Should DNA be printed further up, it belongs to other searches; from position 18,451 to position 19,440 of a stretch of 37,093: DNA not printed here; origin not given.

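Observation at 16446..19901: Four-gene cohesin/dockerin-like surface operon with no enzyme cargo: a candidate non-cellulosomal cell-surface docking system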

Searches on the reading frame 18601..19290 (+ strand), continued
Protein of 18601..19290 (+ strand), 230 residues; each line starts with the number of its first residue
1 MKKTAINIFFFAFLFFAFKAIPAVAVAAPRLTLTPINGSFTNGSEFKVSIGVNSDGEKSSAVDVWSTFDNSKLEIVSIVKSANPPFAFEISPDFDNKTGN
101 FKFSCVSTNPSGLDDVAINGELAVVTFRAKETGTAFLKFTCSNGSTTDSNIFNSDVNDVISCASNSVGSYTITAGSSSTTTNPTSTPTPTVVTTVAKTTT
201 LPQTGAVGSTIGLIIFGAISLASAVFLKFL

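Call 47: fold_search(model_id=the predicted structure, library=pdb)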
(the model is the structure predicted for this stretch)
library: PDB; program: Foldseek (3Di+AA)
matches with E <= 10: 1993; with E <= 0.001: 77
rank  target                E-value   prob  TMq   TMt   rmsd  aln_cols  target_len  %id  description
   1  6kgf_C                1.5e-09  1.00  0.50  0.75   3.0       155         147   14  Crystal structure of CaDoc0917(R16D)-CaCohA2 complex at pH 8.2 (released 2020-07-08)
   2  1g1k_A                3.7e-09  1.00  0.51  0.78   2.7       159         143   16  COHESIN MODULE FROM THE CELLULOSOME OF CLOSTRIDIUM CELLULOLYTICUM (released 2000-11-22)
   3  2vn6_A                4.1e-09  1.00  0.50  0.73   3.7       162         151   18  The Clostridium cellulolyticum dockerin displays a dual binding mode for its cohesin partner (released 2008-05-13)
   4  6kge_A                4.6e-09  1.00  0.48  0.74   3.1       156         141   15  Crystal structure of CaDoc0917(R16D)-CaCohA2 complex at pH 5.5 (released 2020-07-08)
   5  6kgf_A                4.9e-09  1.00  0.49  0.75   3.1       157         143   15  Crystal structure of CaDoc0917(R16D)-CaCohA2 complex at pH 8.2 (released 2020-07-08)
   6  2vn5_C                6.8e-09  1.00  0.50  0.74   3.0       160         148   16  The Clostridium cellulolyticum dockerin displays a dual binding mode for its cohesin partner (released 2008-05-20)
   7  5lxv_A                8.9e-09  1.00  0.48  0.62   4.6       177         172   16  Crystal structure of Ruminococcus flavefaciens scaffoldin C cohesin in complex with a dockerin from an uncharacterized (released 2016-10-19)
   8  2vn5_A                1.2e-08  1.00  0.50  0.77   2.6       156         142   17  The Clostridium cellulolyticum dockerin displays a dual binding mode for its cohesin partner (released 2008-05-20)
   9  6kgd_A                1.2e-08  1.00  0.49  0.73   3.3       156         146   15  Crystal structure of CaDoc0917(R49D)-CaCohA2 complex at pH 8.0 (released 2020-07-08)
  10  6kgc_A                1.3e-08  1.00  0.50  0.76   3.3       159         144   14  Crystal structure of CaDoc0917(R49D)-CaCohA2 complex at pH 5.4 (released 2020-07-08)
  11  4dh2_C                1.4e-08  1.00  0.51  0.73   3.7       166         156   13  Crystal structure of Coh-OlpC(Cthe_0452)-Doc435(Cthe_0435) complex: A novel type I Cohesin-Dockerin complex from Clost (released 2012-11-28)
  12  5lxv_C                1.4e-08  1.00  0.48  0.62   4.6       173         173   14  Crystal structure of Ruminococcus flavefaciens scaffoldin C cohesin in complex with a dockerin from an uncharacterized (released 2016-10-19)
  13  4dh2_A                1.9e-08  1.00  0.51  0.72   3.7       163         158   13  Crystal structure of Coh-OlpC(Cthe_0452)-Doc435(Cthe_0435) complex: A novel type I Cohesin-Dockerin complex from Clost (released 2012-11-28)
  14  4fl4_I                2.4e-08  1.00  0.50  0.38   3.1       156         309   13  Scaffoldin conformation and dynamics revealed by a ternary complex from the Clostridium thermocellum cellulosome (released 2012-06-27)
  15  4ums                  3.3e-08  1.00  0.50  0.71   4.8       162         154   17  The crystal structure of the seventh ScaB type I cohesin from Pseudobacteroides cellulosolvens (released 2015-05-06)
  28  2zf9_A                2.6e-07  1.00  0.48  0.59   4.8       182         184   13  Crystal structure of a type III cohesin module from the cellulosomal ScaE cell-surface anchoring scaffoldin of Ruminoc (released 2008-12-30)
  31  2zf9_B                3.3e-07  1.00  0.50  0.63   3.8       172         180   12  Crystal structure of a type III cohesin module from the cellulosomal ScaE cell-surface anchoring scaffoldin of Ruminoc (released 2008-12-30)
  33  2zf9_D                3.4e-07  1.00  0.49  0.61   4.1       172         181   12  Crystal structure of a type III cohesin module from the cellulosomal ScaE cell-surface anchoring scaffoldin of Ruminoc (released 2008-12-30)
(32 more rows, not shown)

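Call 73: search_solved_structures(query=A9, max_evalue=1, show_alignments=1)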
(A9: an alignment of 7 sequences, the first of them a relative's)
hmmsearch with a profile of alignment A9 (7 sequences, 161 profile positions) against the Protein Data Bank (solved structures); distinct sequences matched with E-value up to 1: 1.
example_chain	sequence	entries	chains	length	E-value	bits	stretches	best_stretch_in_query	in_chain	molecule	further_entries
8xiw_D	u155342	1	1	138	0.79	12.9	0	113-154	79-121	Methane monooxygenase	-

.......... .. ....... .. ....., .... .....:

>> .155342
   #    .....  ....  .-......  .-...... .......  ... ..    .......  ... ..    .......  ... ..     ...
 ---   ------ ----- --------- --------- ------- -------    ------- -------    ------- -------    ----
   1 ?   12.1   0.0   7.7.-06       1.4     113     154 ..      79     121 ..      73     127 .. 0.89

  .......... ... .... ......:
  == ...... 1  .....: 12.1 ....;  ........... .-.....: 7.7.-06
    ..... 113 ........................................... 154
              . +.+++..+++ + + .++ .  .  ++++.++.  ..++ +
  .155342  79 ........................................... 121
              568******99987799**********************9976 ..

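Call 74: find_encoding_contigs(protein=P0040, flank=9000, max_places=1)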
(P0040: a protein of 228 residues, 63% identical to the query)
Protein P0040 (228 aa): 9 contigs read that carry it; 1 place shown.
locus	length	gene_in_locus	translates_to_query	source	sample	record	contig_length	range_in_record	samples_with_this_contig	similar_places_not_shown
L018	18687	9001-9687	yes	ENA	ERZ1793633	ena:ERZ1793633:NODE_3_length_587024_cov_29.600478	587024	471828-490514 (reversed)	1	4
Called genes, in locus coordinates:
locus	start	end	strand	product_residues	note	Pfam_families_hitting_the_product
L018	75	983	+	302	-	PF00318:Ribosomal_S2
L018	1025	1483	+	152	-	PF00889:EF_TS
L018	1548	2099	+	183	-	PF01765:RRF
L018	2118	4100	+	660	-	PF07691:PA14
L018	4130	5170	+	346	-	PF02163:Peptidase_M50, PF00595:PDZ (faint), PF13180:PDZ_2, PF17820:PDZ_6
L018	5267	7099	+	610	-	-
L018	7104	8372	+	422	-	PF00404:Dockerin_1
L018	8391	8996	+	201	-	-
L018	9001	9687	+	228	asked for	PF00963:Cohesin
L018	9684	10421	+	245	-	PF16656:Pur_ac_phosph_N (weak), PF00404:Dockerin_1 (faint)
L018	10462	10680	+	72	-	PF01165:Ribosomal_S21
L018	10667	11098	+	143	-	PF09424:YqeY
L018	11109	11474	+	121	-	PF02130:YbeY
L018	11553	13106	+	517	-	PF13177:DNA_pol3_delta2, PF13401:AAA_22 (faint), PF00004:AAA, PF07728:AAA_5 (weak), PF20964:DnaX_C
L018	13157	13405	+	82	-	PF02575:YbaB_DNA_bd (faint)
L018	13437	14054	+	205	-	PF21176:RecR_HhH, PF02132:RecR_ZnF (weak), PF01751:Toprim, PF13662:Toprim_4, PF21175:RecR_C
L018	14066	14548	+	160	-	-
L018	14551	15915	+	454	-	PF01406:tRNA-synt_1e, PF09334:tRNA-synt_1g (weak), PF23493:CysS_C (faint)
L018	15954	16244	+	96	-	PF01250:Ribosomal_S6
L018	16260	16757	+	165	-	PF00436:SSB, PF22657:SSB_1 (weak)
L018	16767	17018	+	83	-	PF01084:Ribosomal_S18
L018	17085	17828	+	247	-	-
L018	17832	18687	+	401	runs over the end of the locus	PF22694:CtpB_N-like (weak), PF00595:PDZ, PF13180:PDZ_2, PF17820:PDZ_6 (weak), PF03572:Peptidase_S41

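Call 75: find_encoding_contigs(protein=P0068, flank=9000, max_places=1)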
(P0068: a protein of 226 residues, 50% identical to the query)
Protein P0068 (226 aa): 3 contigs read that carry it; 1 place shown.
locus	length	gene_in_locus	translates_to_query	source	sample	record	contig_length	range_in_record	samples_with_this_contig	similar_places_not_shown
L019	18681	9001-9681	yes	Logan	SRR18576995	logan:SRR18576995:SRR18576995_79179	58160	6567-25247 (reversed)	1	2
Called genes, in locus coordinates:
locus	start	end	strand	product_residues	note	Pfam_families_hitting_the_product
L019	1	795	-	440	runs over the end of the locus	-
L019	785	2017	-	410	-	PF00534:Glycos_transf_1, PF13692:Glyco_trans_1_4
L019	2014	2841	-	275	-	PF00535:Glycos_transf_2, PF10111:Glyco_tranf_2_2 (weak), PF13641:Glyco_tranf_2_3 (weak)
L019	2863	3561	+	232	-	PF03808:Glyco_tran_WecG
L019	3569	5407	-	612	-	PF04932:Wzy_C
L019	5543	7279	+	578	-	-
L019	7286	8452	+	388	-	-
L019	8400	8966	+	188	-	-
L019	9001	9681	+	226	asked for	PF00963:Cohesin (weak)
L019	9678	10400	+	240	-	PF16656:Pur_ac_phosph_N, PF00404:Dockerin_1 (faint)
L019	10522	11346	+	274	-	-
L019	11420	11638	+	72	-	-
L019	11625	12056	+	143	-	PF09424:YqeY, PF02637:GatB_Yqey (weak)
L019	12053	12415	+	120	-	PF02130:YbeY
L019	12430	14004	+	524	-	PF13177:DNA_pol3_delta2, PF00004:AAA, PF07728:AAA_5 (weak), PF20964:DnaX_C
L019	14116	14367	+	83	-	-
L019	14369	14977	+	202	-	PF21176:RecR_HhH, PF01751:Toprim, PF13662:Toprim_4, PF21175:RecR_C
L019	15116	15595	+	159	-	-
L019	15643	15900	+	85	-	-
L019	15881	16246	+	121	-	-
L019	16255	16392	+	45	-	-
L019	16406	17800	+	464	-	PF00133:tRNA-synt_1 (faint), PF01921:tRNA-synt_1f (faint), PF01406:tRNA-synt_1e, PF09334:tRNA-synt_1g (faint)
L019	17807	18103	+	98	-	PF01250:Ribosomal_S6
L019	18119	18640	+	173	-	PF00436:SSB, PF22657:SSB_1 (weak)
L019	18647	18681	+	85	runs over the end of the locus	PF01084:Ribosomal_S18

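Call 76: find_encoding_contigs(protein=P0102, flank=9000, max_places=1)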
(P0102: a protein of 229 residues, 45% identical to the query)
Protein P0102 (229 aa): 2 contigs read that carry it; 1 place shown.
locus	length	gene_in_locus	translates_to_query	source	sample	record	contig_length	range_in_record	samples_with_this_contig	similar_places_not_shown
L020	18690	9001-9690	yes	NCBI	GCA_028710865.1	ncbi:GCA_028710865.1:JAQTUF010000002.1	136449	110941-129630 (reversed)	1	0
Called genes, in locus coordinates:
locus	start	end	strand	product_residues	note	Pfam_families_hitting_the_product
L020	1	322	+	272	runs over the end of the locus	-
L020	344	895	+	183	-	PF01765:RRF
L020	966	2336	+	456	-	-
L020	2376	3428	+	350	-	PF02163:Peptidase_M50, PF04495:GRASP55_65, PF13180:PDZ_2 (weak), PF17820:PDZ_6 (weak)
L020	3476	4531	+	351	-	-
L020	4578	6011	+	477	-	PF00404:Dockerin_1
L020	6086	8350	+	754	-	PF00404:Dockerin_1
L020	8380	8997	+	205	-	-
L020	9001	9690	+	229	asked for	PF00963:Cohesin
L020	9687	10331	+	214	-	PF16656:Pur_ac_phosph_N, PF00404:Dockerin_1 (weak)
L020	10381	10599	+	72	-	PF01165:Ribosomal_S21 (faint)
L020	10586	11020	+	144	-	PF09424:YqeY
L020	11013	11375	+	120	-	PF02130:YbeY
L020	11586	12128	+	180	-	-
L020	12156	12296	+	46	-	-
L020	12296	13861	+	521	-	PF13177:DNA_pol3_delta2, PF13401:AAA_22 (weak), PF00004:AAA, PF07728:AAA_5 (weak), PF20964:DnaX_C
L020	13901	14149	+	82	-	PF02575:YbaB_DNA_bd (faint)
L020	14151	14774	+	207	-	PF21176:RecR_HhH, PF02132:RecR_ZnF (weak), PF01751:Toprim, PF13662:Toprim_4, PF21175:RecR_C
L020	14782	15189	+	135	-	PF05014:Nuc_deoxyrib_tr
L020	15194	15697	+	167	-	-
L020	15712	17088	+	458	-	PF01406:tRNA-synt_1e, PF09334:tRNA-synt_1g (weak)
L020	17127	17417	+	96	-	PF01250:Ribosomal_S6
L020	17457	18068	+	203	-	PF00436:SSB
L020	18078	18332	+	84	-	PF01084:Ribosomal_S18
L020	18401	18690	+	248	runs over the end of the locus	-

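Call 77: find_encoding_contigs(protein=P0061, flank=9000, max_places=1)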
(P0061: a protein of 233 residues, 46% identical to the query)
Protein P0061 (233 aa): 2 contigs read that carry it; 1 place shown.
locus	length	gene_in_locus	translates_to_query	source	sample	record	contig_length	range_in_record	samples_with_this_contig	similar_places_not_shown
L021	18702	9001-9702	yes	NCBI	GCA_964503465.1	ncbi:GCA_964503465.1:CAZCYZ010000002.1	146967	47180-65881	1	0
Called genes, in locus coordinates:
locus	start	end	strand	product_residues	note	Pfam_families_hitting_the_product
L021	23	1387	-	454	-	PF01229:Glyco_hydro_39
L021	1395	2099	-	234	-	PF03372:Exo_endo_phos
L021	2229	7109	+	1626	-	-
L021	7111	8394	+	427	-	-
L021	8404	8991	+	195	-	PF00963:Cohesin (weak)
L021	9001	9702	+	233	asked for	PF00963:Cohesin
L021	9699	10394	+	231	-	PF16656:Pur_ac_phosph_N (weak)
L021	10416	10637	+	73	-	-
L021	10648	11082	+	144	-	PF09424:YqeY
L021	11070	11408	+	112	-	PF02130:YbeY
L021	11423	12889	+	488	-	PF13177:DNA_pol3_delta2, PF00004:AAA, PF07728:AAA_5 (weak), PF13401:AAA_22 (faint), PF20964:DnaX_C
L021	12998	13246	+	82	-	-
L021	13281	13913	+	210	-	PF21176:RecR_HhH, PF01751:Toprim, PF13662:Toprim_4, PF21175:RecR_C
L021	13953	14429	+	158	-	-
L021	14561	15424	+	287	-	PF00291:PALP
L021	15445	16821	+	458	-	PF00133:tRNA-synt_1 (faint), PF01406:tRNA-synt_1e, PF09334:tRNA-synt_1g (faint)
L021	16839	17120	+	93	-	PF01250:Ribosomal_S6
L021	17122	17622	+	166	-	PF00436:SSB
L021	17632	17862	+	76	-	PF01084:Ribosomal_S18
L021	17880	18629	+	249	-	-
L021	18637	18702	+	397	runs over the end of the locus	PF22694:CtpB_N-like, PF00595:PDZ (faint), PF13180:PDZ_2, PF17820:PDZ_6 (weak), PF03572:Peptidase_S41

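Call 78: find_encoding_contigs(protein=P0026, flank=9000, max_places=1)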
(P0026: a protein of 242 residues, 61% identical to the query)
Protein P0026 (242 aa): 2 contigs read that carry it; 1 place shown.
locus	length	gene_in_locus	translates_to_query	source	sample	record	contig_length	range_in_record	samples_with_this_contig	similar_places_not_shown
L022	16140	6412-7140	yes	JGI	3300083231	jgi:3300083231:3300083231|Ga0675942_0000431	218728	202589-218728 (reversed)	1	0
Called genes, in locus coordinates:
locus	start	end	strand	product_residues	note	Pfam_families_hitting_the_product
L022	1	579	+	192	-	?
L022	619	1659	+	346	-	PF02163:Peptidase_M50, PF00595:PDZ (faint), PF13180:PDZ_2, PF17820:PDZ_6 (weak)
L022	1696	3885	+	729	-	-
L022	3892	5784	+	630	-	-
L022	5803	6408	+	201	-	-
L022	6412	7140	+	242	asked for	-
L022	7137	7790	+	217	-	PF16656:Pur_ac_phosph_N (weak), PF00404:Dockerin_1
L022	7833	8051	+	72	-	PF01165:Ribosomal_S21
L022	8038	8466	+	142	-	PF09424:YqeY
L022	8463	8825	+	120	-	PF02130:YbeY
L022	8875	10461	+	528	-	PF13177:DNA_pol3_delta2, PF00004:AAA, PF07728:AAA_5 (weak), PF13401:AAA_22 (faint), PF20964:DnaX_C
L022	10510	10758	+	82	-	-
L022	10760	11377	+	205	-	PF21176:RecR_HhH, PF02132:RecR_ZnF (faint), PF01751:Toprim, PF13662:Toprim_4, PF21175:RecR_C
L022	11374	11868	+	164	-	-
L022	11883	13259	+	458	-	PF01406:tRNA-synt_1e, PF09334:tRNA-synt_1g (weak), PF23493:CysS_C (weak)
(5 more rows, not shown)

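Call 79: find_encoding_contigs(protein=P0057, flank=9000, max_places=1)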
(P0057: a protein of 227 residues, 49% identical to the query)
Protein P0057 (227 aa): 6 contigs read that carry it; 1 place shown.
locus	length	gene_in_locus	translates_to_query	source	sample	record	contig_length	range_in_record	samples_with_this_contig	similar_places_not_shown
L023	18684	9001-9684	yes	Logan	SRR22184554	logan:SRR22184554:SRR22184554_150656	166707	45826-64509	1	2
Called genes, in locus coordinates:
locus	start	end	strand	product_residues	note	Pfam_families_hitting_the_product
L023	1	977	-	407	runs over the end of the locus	-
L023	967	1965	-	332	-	PF04055:Radical_SAM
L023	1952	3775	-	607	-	PF04932:Wzy_C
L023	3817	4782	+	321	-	PF01073:3Beta_HSD, PF01370:Epimerase, PF02719:Polysacc_synt_2, PF04321:RmlD_sub_bind, PF07993:NAD_binding_4 (weak), PF16363:GDP_Man_Dehyd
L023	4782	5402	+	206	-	PF02397:Bac_transf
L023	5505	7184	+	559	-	-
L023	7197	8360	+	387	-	-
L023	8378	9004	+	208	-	-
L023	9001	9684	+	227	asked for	-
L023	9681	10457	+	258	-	PF16656:Pur_ac_phosph_N, PF00404:Dockerin_1 (weak)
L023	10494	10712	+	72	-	PF01165:Ribosomal_S21 (faint)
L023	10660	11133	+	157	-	PF09424:YqeY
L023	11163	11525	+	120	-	PF02130:YbeY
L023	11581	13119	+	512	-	PF13177:DNA_pol3_delta2, PF00004:AAA, PF07724:AAA_2 (faint), PF07728:AAA_5 (weak), PF13401:AAA_22 (faint), PF20964:DnaX_C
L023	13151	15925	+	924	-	-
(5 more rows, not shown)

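Call 80: find_encoding_contigs(protein=P0072, flank=9000, max_places=1)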
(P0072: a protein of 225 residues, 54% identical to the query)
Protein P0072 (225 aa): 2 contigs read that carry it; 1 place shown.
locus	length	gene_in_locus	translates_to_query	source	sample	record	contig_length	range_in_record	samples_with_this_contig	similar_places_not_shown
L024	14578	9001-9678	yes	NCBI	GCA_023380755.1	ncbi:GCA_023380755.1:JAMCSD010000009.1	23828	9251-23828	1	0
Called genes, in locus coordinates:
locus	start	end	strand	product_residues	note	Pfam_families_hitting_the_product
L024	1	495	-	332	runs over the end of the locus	PF09314:DUF1972 (faint), PF13439:Glyco_transf_4, PF13579:Glyco_trans_4_4 (weak), PF00534:Glycos_transf_1, PF13692:Glyco_trans_1_4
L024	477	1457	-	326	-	PF04055:Radical_SAM, PF13186:SPASM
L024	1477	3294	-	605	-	PF04932:Wzy_C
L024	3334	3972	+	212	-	PF02397:Bac_transf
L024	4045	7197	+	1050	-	-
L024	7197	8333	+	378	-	-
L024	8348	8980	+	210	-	-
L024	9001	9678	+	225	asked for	PF00963:Cohesin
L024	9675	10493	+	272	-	PF16656:Pur_ac_phosph_N, PF00404:Dockerin_1 (faint)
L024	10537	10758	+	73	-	PF01165:Ribosomal_S21 (faint)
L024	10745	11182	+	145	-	PF09424:YqeY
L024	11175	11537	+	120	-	PF02130:YbeY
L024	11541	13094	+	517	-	PF13177:DNA_pol3_delta2, PF13401:AAA_22 (faint), PF00004:AAA, PF07728:AAA_5 (faint), PF20964:DnaX_C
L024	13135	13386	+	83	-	PF02575:YbaB_DNA_bd (weak)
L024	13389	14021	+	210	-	PF21176:RecR_HhH, PF02132:RecR_ZnF (weak), PF01751:Toprim, PF13662:Toprim_4, PF21175:RecR_C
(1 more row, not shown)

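Call 81: find_encoding_contigs(protein=P0016, flank=9000, max_places=1)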
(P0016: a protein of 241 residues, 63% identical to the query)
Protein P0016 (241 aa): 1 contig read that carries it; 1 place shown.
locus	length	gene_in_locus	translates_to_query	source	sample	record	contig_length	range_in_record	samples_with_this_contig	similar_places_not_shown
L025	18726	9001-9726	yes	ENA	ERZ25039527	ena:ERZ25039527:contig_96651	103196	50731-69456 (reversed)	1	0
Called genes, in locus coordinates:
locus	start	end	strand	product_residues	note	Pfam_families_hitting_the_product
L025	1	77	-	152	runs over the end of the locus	-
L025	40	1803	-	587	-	PF26449:DUF8128, PF01935:DUF87 (weak)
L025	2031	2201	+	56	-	-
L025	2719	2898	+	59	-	-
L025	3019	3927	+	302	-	PF00318:Ribosomal_S2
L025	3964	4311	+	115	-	PF00889:EF_TS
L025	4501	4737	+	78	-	PF01765:RRF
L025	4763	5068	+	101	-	PF01765:RRF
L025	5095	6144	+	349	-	PF02163:Peptidase_M50, PF13180:PDZ_2, PF17820:PDZ_6 (weak)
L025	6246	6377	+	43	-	-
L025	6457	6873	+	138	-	-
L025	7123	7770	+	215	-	-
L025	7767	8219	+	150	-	-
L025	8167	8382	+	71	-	PF00404:Dockerin_1 (faint)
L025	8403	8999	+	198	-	-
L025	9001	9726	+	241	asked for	-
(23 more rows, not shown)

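Call 85: search_protein_families(library=pfam, proteins=[L012:1959-2798:+, L012:2813-3700:+, L012:1360-2103:+, L019:10477-11343:+, L020:966-2333:+, L020:3476-4528:+, L018:2118-4097:+, L021:2229-7106:+, L010:1772-4387:+], max_evalue=0.01)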
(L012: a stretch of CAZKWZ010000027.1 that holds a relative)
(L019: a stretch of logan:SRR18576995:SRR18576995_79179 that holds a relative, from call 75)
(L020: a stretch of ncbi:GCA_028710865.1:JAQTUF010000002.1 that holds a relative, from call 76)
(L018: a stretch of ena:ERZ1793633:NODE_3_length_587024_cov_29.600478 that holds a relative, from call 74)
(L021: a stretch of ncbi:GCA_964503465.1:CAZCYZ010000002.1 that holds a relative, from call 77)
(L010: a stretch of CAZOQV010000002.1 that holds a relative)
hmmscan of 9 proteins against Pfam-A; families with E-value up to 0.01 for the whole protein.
L012:1959-2798:+ (280 aa): 0 families

L012:2813-3700:+ (296 aa): 1 family
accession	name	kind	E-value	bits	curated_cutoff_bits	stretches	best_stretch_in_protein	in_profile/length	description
PF08091.16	Toxin_21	-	0.0088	16.4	21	1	71-96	1-27/40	Spider insecticidal peptide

L012:1360-2103:+ (248 aa): 0 families

L019:10477-11343:+ (289 aa): 1 family
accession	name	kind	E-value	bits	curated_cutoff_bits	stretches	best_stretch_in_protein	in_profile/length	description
PF04886.17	PT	-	0.0074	16.3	26.2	1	46-71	2-27/36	PT disordered repeat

L020:966-2333:+ (456 aa): 0 families

L020:3476-4528:+ (351 aa): 0 families

L018:2118-4097:+ (660 aa): 1 family
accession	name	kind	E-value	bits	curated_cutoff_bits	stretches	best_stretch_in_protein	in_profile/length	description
PF07691.17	PA14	-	9.3e-19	68.1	24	1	550-651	15-125/147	PA14 domain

L021:2229-7106:+ (1626 aa): 0 families

L010:1772-4387:+ (872 aa): 0 families

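Call 94: find_encoding_contigs(protein=P0001, flank=5000, max_places=2)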
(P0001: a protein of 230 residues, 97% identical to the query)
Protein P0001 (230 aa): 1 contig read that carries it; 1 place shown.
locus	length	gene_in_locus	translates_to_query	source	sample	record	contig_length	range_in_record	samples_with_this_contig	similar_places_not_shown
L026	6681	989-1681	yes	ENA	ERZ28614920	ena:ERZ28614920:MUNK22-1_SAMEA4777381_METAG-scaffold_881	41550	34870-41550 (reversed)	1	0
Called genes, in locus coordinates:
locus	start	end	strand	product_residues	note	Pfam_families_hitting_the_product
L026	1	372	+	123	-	?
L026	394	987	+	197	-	-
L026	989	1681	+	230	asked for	-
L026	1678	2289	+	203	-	PF16656:Pur_ac_phosph_N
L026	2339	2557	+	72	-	PF01165:Ribosomal_S21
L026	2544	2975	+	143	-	PF09424:YqeY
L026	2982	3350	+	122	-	PF02130:YbeY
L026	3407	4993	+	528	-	PF13177:DNA_pol3_delta2, PF13401:AAA_22 (faint), PF00004:AAA, PF07728:AAA_5 (weak), PF20964:DnaX_C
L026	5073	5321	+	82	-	PF02575:YbaB_DNA_bd (faint)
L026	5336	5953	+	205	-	PF21176:RecR_HhH, PF02132:RecR_ZnF (weak), PF01751:Toprim, PF13662:Toprim_4, PF21175:RecR_C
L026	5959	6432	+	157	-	-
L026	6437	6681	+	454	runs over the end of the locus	PF01406:tRNA-synt_1e, PF09334:tRNA-synt_1g (faint), PF23493:CysS_C (weak)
